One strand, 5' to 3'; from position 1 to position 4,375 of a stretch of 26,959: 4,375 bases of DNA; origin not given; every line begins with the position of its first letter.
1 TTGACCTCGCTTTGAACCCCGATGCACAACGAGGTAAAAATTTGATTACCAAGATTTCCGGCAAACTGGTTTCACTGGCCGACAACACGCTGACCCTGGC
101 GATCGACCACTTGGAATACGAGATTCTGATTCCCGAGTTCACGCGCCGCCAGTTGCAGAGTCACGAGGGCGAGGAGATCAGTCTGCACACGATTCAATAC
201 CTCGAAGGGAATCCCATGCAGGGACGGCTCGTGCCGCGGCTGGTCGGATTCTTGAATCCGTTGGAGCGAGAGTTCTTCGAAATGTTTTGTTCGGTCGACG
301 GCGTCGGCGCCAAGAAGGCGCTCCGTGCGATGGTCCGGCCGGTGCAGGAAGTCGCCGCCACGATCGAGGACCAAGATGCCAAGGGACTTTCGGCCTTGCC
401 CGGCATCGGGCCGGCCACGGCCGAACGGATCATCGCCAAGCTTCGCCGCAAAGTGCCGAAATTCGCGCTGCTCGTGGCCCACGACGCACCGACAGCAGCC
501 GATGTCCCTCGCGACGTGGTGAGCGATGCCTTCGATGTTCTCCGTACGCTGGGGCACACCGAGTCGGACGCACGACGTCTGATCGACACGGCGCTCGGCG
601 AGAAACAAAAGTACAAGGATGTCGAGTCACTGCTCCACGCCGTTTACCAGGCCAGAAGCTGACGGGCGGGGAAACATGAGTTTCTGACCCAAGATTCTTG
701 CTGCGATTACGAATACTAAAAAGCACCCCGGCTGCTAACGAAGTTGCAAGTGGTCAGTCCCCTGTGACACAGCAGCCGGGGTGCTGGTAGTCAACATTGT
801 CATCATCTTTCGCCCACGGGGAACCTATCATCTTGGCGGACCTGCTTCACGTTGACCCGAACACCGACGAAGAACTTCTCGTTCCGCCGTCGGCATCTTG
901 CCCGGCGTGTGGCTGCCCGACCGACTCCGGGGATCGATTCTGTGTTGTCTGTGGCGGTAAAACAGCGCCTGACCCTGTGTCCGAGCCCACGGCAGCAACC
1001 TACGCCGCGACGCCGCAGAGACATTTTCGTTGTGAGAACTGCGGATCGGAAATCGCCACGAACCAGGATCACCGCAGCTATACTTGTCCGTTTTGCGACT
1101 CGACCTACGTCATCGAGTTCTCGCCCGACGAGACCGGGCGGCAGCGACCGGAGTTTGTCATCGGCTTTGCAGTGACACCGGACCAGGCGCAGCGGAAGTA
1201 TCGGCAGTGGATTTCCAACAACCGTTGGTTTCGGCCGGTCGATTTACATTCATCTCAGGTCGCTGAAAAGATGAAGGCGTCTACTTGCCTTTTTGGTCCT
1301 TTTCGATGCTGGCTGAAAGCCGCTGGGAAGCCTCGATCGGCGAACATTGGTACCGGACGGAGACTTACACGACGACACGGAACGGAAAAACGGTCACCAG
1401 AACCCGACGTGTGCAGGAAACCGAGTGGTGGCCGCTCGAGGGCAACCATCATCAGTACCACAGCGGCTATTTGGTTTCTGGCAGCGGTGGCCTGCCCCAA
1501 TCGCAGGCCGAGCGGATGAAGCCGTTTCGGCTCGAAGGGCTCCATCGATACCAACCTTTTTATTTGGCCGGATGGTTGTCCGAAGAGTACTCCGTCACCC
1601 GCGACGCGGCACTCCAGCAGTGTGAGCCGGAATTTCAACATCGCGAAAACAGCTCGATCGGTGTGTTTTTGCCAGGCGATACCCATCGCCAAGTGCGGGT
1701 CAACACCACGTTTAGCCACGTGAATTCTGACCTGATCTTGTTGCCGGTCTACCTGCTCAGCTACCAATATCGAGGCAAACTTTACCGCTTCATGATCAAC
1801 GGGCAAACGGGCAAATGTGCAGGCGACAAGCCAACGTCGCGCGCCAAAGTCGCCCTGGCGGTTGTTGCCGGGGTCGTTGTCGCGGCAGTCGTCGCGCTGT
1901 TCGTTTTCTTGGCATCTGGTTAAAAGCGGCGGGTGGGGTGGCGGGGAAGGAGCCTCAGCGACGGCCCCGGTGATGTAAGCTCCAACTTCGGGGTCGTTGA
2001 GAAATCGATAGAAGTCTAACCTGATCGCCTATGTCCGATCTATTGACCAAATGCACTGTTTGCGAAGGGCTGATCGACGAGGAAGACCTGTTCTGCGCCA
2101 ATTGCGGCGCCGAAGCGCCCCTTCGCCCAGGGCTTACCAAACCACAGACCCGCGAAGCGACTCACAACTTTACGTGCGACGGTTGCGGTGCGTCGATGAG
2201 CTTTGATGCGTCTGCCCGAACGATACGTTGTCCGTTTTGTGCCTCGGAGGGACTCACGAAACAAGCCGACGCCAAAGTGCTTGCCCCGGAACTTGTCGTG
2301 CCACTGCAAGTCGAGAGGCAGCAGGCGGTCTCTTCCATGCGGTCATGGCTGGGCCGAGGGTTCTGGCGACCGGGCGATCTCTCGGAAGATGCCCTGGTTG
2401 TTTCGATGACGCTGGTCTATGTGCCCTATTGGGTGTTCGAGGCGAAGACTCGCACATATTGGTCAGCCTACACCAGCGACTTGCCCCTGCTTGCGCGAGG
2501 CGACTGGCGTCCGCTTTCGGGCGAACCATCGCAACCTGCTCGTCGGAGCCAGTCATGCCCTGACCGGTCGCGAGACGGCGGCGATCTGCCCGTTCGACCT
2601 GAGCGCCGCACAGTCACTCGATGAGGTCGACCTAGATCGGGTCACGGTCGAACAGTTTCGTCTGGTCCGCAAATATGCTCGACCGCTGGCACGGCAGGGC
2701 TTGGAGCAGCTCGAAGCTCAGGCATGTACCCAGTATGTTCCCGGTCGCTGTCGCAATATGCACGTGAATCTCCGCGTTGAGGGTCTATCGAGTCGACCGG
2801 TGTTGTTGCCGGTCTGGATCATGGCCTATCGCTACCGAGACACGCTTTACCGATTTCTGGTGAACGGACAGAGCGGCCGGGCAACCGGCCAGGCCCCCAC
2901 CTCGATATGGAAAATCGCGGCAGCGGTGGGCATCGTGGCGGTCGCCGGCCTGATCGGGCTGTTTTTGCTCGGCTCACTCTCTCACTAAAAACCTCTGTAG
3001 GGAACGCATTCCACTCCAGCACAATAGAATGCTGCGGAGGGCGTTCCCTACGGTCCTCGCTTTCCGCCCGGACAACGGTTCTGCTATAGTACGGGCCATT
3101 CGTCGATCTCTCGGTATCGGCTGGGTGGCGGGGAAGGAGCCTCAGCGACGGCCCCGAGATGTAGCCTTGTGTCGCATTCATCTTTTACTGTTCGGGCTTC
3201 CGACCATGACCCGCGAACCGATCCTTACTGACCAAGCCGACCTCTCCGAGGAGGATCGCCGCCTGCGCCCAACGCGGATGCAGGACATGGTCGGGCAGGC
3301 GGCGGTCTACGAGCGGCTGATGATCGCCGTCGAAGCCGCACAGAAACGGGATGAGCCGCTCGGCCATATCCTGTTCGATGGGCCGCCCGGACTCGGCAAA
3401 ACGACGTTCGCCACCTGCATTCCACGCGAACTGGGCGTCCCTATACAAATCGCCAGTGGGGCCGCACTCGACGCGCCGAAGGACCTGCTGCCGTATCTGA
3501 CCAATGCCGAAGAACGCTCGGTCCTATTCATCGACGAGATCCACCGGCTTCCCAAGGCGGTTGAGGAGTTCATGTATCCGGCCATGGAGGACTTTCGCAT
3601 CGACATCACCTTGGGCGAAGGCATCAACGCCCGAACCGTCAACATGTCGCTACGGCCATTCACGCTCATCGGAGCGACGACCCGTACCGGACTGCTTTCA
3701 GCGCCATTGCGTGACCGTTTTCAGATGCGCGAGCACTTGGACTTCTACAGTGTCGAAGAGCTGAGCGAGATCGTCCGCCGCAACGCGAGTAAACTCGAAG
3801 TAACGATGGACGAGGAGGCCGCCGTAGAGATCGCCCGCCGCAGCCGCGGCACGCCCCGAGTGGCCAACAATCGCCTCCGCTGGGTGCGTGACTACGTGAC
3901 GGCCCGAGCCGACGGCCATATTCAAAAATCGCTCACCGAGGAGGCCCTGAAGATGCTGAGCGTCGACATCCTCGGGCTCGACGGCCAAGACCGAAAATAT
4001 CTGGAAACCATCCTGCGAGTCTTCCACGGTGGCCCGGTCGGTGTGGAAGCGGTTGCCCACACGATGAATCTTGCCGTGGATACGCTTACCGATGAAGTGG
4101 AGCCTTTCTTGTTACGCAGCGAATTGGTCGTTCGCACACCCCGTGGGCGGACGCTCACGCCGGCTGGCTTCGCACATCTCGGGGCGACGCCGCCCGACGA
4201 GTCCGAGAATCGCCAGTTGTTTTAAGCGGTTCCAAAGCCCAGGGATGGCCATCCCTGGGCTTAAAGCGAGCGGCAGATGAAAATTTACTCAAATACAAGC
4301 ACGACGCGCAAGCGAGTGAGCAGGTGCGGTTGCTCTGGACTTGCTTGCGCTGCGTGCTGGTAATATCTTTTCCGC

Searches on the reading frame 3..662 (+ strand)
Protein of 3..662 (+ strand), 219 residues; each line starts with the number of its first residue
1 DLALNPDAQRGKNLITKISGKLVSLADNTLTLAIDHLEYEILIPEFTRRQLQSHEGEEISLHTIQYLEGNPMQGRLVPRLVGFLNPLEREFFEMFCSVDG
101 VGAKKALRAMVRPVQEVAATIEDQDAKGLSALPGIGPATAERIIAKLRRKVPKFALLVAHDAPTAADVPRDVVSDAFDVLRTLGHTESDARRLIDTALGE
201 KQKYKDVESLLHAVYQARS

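Call 6: search_protein_families(library=ncbifam, proteins=[window:3-662:+])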
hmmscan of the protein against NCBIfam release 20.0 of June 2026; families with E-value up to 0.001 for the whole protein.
window:3-662:+ (219 aa): 2 families
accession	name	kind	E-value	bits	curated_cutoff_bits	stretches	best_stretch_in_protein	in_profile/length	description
TIGR00084.2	ruvA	equivalog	6e-39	133.8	85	1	15-214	2-200/202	Holliday junction branch migration protein RuvA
NF011194.0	PRK14600.1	equivalog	1.4e-09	38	180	1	15-174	2-154/188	Holliday junction branch migration protein RuvA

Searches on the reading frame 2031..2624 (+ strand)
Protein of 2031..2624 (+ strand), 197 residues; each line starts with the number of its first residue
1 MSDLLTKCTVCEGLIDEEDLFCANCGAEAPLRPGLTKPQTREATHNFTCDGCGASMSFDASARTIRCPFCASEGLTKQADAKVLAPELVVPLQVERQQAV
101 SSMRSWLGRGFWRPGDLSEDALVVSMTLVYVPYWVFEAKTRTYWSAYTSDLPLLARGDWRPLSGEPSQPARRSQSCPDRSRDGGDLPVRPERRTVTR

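Call 3: search_protein_families(library=pfam, proteins=[window:2031-2624:+])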
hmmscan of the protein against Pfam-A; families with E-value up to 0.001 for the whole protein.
window:2031-2624:+ (197 aa): 1 family
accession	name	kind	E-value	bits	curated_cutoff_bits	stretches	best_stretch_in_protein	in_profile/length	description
PF12773.13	DZR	-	6.8e-05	23.4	27.3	0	5-26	24-45/45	Double zinc ribbon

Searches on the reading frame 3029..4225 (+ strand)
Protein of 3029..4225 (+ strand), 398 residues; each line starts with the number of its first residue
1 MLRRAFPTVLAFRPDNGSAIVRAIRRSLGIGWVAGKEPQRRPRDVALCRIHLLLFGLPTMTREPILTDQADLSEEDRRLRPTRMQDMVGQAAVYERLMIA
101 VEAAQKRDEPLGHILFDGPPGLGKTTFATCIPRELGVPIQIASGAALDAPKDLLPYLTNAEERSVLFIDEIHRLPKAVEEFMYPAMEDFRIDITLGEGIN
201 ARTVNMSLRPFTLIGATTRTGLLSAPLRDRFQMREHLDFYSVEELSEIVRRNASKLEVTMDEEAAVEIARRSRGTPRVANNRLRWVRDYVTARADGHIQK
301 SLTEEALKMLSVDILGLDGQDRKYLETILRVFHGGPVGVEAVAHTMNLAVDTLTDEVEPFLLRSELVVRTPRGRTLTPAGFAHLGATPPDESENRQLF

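Call 3: search_protein_families(library=pfam, proteins=[window:3029-4225:+])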
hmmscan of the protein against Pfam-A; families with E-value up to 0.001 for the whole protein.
window:3029-4225:+ (398 aa): 7 families
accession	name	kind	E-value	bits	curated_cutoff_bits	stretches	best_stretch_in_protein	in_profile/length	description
PF05496.18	RuvB_N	-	3.5e-63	212.5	27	1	79-237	1-159/159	Holliday junction DNA helicase RuvB P-loop domain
PF17864.7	AAA_lid_4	-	6.1e-26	90.4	27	1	240-313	1-74/74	RuvB AAA lid domain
PF05491.19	RuvB_C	-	1e-23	83.5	24.7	1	315-384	2-71/72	RuvB C-terminal winged helix domain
PF00004.35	AAA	-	8.7e-18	65.5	21.2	1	114-237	1-129/131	ATPase family associated with various cellular activities (AAA)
PF07728.20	AAA_5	-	2e-06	28.3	22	1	114-231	2-139/139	AAA domain (dynein-related subfamily)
PF01078.27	Mg_chelatase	-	3.1e-05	23.9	20.3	0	84-133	2-44/207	Magnesium chelatase, subunit ChlI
PF06068.19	TIP49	-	0.00018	21.3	23.8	0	83-140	22-81/347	TIP49 P-loop domain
